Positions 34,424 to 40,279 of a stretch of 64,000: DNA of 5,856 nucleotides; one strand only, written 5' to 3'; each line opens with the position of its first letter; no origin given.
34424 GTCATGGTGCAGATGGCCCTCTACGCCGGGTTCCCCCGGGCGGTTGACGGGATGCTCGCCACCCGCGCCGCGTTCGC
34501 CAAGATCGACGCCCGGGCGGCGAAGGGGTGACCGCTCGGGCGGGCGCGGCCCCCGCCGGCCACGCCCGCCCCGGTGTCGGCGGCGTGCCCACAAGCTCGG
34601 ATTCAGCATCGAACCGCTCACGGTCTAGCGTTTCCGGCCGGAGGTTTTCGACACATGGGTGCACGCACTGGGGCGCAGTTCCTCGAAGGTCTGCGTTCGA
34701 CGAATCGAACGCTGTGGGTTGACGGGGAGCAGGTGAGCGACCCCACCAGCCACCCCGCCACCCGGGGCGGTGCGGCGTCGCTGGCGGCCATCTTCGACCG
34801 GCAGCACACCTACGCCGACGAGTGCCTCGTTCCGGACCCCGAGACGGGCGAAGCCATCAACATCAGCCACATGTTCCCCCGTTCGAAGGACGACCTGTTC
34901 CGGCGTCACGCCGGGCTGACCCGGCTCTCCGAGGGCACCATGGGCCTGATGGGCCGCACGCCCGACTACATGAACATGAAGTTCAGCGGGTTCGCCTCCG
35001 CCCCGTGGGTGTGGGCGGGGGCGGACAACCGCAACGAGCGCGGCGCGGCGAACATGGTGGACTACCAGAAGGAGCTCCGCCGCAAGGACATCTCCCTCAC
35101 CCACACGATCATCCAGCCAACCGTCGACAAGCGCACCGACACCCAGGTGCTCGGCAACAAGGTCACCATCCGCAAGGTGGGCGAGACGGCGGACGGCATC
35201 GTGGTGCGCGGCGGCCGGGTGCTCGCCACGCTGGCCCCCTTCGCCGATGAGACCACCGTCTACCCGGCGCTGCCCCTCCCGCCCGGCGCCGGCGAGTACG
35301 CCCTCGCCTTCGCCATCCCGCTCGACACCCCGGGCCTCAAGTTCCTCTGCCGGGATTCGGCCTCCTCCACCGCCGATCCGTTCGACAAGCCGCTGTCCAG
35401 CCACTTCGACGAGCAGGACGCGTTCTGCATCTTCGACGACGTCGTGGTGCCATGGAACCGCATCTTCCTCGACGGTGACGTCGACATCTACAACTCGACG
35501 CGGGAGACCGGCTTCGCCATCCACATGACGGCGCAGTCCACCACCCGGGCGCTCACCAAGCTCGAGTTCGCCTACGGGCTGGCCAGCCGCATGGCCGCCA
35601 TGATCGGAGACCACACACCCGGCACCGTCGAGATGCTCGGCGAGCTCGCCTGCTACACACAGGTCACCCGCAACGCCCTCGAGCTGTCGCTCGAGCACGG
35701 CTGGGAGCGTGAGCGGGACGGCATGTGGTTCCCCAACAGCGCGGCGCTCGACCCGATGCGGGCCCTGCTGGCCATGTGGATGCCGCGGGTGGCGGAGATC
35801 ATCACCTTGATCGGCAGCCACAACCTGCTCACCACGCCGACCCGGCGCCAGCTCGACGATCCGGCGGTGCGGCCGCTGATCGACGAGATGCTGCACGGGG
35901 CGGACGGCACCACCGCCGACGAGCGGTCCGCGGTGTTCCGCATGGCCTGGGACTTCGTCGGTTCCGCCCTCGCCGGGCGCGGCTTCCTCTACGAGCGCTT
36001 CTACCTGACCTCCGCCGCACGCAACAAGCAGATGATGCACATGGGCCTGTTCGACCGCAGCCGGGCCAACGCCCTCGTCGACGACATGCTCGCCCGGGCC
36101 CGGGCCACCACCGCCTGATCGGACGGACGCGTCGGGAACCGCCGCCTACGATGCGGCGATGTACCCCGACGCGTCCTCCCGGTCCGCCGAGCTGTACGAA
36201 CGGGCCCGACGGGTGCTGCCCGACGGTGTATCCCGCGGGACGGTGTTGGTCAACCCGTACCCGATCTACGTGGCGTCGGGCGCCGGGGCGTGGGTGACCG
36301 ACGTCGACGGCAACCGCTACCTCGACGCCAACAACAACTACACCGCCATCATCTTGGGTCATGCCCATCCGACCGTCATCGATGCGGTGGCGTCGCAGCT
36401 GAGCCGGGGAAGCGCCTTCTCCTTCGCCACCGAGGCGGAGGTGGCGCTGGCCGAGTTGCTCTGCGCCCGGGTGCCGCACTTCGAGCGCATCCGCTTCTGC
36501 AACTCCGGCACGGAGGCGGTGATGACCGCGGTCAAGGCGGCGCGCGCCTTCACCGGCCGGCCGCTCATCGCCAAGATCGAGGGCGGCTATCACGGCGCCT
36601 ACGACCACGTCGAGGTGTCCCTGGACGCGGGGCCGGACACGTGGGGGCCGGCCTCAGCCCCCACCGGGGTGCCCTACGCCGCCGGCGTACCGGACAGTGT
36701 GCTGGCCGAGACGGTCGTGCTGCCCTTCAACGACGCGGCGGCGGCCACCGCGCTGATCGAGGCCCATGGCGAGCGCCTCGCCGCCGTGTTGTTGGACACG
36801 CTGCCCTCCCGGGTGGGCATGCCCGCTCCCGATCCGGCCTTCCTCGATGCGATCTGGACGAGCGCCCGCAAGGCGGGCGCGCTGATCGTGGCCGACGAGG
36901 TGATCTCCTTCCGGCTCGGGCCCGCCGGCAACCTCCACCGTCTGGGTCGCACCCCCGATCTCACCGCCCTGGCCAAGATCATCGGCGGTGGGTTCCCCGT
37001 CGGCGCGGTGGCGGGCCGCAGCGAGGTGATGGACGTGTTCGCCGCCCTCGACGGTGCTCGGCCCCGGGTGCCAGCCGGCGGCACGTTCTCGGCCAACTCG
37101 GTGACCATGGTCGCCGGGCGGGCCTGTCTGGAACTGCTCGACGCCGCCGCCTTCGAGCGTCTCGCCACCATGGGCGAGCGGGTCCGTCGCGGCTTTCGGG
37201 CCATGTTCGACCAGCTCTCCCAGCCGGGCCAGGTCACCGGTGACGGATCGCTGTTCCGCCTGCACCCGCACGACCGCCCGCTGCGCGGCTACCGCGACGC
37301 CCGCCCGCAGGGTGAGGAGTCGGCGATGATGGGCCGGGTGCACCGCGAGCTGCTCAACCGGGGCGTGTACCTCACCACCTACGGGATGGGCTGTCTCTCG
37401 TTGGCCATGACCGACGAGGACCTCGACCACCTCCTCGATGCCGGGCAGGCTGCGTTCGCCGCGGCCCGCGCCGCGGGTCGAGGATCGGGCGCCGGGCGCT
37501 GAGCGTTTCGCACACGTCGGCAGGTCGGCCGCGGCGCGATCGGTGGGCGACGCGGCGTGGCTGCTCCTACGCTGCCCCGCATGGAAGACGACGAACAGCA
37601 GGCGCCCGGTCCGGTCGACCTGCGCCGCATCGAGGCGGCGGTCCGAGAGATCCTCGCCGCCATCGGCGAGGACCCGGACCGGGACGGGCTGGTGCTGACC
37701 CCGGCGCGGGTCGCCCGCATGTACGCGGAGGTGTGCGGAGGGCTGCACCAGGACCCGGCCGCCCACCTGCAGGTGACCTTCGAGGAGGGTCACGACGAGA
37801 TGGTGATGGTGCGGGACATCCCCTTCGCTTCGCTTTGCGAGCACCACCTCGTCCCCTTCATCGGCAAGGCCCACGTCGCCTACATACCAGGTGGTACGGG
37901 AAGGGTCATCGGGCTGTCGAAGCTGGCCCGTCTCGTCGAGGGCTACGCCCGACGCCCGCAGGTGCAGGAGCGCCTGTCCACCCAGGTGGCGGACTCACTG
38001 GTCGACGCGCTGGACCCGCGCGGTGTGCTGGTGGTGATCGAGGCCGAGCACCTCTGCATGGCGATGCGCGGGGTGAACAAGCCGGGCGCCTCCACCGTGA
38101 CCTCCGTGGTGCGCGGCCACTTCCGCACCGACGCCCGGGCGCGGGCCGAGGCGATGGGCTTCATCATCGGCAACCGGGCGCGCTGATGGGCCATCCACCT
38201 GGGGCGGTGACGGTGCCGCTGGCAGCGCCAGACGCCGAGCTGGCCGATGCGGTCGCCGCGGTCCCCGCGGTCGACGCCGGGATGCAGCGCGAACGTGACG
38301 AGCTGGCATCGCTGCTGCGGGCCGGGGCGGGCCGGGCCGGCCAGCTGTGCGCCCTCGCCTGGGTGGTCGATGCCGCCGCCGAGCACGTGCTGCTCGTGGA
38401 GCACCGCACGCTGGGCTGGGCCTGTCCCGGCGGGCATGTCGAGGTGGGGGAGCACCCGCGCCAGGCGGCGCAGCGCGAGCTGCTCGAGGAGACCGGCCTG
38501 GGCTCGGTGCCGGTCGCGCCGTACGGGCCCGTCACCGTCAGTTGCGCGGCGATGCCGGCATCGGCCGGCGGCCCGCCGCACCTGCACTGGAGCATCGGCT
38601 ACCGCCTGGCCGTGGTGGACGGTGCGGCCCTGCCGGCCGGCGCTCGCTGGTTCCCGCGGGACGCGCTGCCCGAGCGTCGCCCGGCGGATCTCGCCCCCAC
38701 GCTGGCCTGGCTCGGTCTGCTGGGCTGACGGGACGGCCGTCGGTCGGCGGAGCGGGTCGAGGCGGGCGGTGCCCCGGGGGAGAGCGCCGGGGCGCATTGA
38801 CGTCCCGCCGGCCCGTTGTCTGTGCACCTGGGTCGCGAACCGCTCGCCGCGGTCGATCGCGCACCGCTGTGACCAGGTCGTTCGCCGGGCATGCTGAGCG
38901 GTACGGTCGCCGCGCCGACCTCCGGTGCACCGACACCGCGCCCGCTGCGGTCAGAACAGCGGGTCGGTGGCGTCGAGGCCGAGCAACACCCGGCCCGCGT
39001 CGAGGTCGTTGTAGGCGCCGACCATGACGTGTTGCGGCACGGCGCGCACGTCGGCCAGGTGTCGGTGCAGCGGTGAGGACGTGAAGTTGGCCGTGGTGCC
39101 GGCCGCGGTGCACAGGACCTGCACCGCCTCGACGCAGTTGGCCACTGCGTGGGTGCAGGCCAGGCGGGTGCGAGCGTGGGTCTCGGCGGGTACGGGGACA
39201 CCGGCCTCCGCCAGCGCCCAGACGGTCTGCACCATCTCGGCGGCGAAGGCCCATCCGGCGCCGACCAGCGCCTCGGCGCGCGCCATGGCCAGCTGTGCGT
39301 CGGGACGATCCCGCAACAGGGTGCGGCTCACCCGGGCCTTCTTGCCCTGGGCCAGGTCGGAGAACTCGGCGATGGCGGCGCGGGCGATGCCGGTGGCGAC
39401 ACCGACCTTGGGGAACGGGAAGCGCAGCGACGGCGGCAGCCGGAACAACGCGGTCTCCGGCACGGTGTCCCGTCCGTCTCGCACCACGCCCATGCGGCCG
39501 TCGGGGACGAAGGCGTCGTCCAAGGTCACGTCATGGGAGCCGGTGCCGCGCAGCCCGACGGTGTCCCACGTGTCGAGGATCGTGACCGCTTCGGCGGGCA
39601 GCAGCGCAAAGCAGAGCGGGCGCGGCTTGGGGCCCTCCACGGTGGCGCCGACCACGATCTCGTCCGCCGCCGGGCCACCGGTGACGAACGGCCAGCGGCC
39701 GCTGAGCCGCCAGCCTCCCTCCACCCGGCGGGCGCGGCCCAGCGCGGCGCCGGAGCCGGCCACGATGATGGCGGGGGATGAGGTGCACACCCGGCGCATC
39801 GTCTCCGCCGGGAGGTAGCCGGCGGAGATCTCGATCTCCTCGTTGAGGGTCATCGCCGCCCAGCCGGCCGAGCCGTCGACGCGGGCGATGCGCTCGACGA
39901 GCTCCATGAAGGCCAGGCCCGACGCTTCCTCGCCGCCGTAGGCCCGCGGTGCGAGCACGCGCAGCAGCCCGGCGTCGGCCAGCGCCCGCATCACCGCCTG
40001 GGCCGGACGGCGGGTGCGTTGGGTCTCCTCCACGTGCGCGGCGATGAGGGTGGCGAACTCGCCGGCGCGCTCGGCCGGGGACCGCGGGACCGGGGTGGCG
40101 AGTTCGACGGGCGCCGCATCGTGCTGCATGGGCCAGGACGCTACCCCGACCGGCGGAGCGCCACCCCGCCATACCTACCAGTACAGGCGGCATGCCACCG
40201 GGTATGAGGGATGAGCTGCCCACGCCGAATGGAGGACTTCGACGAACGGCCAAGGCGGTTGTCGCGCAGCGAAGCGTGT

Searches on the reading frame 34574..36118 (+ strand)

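Call 38: search_protein_families(library=pfam, proteins=[window:34574-36118:+], max_evalue=0.001)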
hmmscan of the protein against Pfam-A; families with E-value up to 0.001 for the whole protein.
window:34574-36118:+ (514 aa): 2 families
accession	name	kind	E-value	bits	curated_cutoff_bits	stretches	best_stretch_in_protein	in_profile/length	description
PF11794.13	HpaB_N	-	8.2e-79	265.4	35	1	32-299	1-270/270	4-hydroxyphenylacetate 3-hydroxylase N terminal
PF03241.18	HpaB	-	3.8e-41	140.9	25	1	310-506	6-201/202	4-hydroxyphenylacetate 3-hydroxylase C terminal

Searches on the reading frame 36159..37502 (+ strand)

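Call 35: search_protein_families(library=pfam, proteins=[window:36159-37502:+], max_evalue=0.001)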
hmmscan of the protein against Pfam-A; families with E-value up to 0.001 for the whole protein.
window:36159-37502:+ (447 aa): 1 family
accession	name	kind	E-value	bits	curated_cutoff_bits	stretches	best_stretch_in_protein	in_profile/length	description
PF00202.27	Aminotran_3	-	1.6e-55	188.9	30.5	1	33-428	8-398/403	Aminotransferase class-III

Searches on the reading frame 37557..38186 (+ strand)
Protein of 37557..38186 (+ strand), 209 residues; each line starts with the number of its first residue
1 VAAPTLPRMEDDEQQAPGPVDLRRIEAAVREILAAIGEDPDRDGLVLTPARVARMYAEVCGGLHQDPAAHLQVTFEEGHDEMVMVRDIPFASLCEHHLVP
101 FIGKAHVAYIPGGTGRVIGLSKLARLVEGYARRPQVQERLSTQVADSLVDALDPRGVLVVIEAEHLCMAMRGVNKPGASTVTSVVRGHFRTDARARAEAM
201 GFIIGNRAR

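Call 35: search_protein_families(library=pfam, proteins=[window:37557-38186:+], max_evalue=0.001)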
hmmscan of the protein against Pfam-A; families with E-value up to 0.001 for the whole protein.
window:37557-38186:+ (209 aa): 1 family
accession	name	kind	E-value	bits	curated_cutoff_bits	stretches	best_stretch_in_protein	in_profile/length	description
PF01227.27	GTP_cyclohydroI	-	1.6e-76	256.2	27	1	25-202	1-177/179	GTP cyclohydrolase I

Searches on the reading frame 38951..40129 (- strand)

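Call 35: search_protein_families(library=pfam, proteins=[window:38951-40129:-], max_evalue=0.001)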
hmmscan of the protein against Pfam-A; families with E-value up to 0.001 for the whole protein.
window:38951-40129:- (392 aa): 3 families
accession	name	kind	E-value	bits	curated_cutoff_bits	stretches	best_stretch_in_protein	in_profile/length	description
PF08028.16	Acyl-CoA_dh_2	-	5.7e-24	85.4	22.7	1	243-370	5-132/134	Acyl-CoA dehydrogenase, C-terminal domain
PF02771.21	Acyl-CoA_dh_N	-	2.2e-07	31.7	22.9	1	27-93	17-82/113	Acyl-CoA dehydrogenase, N-terminal domain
PF02770.24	Acyl-CoA_dh_M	-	1.6e-05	25.5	33.3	1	133-205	21-96/97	Acyl-CoA dehydrogenase, middle domain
